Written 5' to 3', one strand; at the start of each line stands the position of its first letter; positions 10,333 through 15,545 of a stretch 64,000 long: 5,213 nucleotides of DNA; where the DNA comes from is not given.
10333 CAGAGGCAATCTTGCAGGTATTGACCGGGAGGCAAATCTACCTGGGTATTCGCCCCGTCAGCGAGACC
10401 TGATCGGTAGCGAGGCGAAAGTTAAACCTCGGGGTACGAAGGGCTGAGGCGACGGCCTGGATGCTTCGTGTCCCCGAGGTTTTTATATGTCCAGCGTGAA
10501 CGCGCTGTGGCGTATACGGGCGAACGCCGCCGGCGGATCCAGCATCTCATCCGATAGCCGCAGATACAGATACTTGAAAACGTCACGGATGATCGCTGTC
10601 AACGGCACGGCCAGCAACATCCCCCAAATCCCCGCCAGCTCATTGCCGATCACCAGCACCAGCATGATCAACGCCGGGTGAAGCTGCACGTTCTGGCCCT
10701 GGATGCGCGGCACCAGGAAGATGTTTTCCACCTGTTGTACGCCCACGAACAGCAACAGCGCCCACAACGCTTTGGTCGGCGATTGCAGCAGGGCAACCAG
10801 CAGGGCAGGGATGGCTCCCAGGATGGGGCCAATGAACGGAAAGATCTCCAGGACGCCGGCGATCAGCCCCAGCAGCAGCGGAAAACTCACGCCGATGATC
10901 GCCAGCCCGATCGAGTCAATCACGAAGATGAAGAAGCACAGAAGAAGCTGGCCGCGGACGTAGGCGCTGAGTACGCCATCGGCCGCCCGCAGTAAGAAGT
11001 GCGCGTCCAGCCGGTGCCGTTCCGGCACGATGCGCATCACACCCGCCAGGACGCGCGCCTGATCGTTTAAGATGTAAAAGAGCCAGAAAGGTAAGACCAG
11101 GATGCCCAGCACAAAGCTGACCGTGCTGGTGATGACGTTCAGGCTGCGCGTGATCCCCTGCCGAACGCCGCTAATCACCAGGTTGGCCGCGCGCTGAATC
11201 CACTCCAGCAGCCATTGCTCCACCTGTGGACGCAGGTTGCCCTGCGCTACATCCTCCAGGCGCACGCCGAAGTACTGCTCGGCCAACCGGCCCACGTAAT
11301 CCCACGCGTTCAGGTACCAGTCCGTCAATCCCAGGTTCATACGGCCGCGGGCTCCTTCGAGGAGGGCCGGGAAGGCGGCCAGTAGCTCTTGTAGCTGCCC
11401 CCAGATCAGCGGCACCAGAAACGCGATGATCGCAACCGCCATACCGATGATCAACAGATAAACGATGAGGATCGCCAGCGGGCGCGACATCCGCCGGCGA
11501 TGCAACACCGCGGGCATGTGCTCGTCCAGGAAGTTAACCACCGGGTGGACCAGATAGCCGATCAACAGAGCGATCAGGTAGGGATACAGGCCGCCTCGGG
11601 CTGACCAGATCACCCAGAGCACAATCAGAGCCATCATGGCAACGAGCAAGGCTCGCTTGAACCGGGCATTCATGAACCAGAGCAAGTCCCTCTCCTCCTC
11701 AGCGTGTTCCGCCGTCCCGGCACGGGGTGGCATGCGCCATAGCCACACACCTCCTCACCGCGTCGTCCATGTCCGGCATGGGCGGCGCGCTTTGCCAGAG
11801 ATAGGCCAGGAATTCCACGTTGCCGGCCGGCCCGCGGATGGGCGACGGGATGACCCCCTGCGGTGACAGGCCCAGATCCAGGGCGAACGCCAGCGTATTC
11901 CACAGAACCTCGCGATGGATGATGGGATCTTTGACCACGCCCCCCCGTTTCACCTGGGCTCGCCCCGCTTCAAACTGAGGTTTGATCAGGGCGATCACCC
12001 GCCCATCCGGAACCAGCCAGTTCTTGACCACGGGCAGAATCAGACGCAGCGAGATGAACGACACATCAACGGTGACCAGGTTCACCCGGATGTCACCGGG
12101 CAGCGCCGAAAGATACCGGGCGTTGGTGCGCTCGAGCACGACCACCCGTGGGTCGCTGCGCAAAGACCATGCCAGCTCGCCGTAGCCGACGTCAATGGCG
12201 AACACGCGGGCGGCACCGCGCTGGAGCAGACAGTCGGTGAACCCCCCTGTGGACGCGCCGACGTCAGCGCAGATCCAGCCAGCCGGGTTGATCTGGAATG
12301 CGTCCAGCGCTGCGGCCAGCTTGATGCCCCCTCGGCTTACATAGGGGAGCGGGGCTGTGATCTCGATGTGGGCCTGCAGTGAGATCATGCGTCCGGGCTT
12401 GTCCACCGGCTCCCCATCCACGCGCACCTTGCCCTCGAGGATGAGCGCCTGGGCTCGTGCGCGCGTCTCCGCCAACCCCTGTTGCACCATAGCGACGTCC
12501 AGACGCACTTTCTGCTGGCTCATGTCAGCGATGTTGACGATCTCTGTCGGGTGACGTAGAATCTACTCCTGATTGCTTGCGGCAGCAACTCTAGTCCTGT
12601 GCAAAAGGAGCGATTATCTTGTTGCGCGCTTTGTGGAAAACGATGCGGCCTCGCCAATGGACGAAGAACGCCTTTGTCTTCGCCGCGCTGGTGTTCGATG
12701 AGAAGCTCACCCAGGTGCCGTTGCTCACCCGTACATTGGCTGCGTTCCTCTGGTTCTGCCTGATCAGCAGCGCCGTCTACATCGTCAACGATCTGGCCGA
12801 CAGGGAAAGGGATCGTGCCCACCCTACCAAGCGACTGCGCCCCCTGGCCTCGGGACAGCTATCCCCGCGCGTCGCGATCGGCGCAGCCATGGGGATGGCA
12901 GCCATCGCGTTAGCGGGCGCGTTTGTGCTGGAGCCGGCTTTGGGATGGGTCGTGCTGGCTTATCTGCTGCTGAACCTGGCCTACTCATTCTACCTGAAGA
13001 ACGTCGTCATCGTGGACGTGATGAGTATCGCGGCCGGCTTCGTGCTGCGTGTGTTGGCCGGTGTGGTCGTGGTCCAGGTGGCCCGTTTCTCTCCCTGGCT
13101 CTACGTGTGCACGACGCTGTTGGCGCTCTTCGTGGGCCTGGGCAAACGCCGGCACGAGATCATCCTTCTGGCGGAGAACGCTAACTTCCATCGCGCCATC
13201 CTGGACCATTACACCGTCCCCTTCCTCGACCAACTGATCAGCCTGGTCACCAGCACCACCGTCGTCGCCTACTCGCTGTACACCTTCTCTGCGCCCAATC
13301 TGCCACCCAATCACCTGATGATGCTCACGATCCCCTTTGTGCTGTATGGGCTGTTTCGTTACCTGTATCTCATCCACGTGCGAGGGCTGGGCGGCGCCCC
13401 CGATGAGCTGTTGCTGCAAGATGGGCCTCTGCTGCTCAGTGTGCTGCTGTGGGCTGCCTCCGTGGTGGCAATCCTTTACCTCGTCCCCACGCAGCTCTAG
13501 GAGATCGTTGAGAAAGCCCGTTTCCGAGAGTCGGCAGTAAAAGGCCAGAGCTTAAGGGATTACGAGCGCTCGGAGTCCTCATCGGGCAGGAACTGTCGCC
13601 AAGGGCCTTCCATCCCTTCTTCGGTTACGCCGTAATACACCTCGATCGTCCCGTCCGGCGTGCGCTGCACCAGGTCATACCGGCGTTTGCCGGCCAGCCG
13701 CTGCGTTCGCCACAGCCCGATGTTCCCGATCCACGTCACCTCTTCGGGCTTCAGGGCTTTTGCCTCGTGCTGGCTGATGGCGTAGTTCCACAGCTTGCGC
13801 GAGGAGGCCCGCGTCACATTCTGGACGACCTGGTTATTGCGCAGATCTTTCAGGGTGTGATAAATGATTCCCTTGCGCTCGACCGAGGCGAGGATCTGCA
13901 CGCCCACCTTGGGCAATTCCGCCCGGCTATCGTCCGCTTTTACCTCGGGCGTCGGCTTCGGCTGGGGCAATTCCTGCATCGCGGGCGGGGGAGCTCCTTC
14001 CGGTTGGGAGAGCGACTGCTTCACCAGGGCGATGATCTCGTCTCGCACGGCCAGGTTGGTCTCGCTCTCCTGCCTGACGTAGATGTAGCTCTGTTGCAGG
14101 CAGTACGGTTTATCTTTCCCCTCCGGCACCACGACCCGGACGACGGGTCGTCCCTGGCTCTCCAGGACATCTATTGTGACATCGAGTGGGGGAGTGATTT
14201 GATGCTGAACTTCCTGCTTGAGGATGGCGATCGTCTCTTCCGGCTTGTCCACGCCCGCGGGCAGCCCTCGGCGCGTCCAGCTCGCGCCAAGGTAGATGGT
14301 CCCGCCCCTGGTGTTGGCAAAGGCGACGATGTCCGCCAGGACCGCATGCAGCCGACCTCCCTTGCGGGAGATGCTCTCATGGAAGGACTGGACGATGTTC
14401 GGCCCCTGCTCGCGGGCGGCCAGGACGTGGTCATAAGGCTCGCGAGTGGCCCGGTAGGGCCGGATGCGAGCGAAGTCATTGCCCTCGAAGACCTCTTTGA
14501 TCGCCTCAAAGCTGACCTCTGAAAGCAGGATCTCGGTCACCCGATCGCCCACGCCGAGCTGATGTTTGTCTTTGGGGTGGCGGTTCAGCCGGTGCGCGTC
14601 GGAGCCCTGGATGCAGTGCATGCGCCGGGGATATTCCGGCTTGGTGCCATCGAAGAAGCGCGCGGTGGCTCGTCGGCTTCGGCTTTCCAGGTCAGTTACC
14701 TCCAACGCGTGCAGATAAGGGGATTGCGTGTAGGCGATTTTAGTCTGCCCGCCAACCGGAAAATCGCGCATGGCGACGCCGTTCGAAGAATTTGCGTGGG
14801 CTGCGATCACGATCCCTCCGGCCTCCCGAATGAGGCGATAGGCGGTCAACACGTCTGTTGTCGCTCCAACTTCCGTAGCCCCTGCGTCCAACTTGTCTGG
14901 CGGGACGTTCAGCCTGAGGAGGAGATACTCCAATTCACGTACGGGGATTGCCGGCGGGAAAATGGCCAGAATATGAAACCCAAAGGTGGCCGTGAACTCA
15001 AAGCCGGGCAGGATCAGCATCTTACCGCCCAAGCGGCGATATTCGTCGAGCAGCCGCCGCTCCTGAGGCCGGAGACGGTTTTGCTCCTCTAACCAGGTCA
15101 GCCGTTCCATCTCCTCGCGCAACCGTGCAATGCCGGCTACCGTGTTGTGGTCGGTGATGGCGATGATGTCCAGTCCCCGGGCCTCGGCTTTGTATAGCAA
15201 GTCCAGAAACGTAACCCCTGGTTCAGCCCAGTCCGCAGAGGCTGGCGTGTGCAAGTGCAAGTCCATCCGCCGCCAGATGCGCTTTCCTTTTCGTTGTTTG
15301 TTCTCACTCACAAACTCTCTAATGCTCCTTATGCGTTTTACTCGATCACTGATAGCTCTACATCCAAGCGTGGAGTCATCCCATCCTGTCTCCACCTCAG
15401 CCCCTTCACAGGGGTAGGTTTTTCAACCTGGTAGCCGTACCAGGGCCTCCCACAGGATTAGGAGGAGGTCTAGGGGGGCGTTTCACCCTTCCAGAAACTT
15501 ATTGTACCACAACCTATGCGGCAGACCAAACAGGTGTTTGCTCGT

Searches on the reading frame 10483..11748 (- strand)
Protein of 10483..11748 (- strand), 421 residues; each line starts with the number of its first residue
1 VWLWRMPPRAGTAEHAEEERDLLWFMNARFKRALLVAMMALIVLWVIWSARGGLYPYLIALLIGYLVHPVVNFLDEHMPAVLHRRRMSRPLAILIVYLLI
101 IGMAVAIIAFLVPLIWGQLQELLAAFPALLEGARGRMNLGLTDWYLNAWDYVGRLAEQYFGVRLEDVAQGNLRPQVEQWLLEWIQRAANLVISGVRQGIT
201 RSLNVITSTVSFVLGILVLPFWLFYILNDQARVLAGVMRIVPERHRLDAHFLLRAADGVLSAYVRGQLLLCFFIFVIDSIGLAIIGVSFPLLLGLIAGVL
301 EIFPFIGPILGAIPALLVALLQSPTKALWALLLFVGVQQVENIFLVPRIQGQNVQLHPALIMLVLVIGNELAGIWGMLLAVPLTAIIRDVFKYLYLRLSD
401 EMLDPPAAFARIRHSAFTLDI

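Call 51: search_protein_families(library=pfam, proteins=[window:10483-11748:-], max_evalue=0.0001)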
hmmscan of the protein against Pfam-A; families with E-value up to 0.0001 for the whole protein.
window:10483-11748:- (421 aa): 1 family
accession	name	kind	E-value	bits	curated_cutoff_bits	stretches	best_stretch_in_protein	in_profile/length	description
PF01594.21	AI-2E_transport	-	4.4e-65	220.5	34.3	1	34-393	2-325/327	AI-2E family transporter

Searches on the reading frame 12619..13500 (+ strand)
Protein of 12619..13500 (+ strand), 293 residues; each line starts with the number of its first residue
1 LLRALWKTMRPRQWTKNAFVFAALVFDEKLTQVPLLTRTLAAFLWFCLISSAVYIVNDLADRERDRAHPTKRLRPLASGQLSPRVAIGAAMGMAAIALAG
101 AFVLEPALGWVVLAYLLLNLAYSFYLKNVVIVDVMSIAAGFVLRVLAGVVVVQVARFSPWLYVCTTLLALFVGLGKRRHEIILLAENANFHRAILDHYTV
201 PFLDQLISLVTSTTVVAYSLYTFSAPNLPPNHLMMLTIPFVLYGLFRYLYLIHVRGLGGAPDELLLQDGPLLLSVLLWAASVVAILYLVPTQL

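Call 87: search_protein_families(library=pfam, proteins=[window:12619-13500:+], max_evalue=0.00001)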
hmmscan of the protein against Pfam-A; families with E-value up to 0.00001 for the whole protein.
window:12619-13500:+ (293 aa): 1 family
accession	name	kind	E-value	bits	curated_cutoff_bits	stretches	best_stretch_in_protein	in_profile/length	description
PF01040.23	UbiA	-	2e-20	73.6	34.2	1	33-173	16-156/250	UbiA prenyltransferase family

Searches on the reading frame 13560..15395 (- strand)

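Call 87: search_protein_families(library=pfam, proteins=[window:13560-15395:-], max_evalue=0.00001)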
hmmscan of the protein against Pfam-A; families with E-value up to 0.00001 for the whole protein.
window:13560-15395:- (611 aa): 1 family
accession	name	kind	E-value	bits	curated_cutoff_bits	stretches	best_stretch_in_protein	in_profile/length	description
PF04326.19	SLFN_AlbA_2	-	5.3e-16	59.6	25.3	1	346-447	19-115/118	Schlafen, AlbA_2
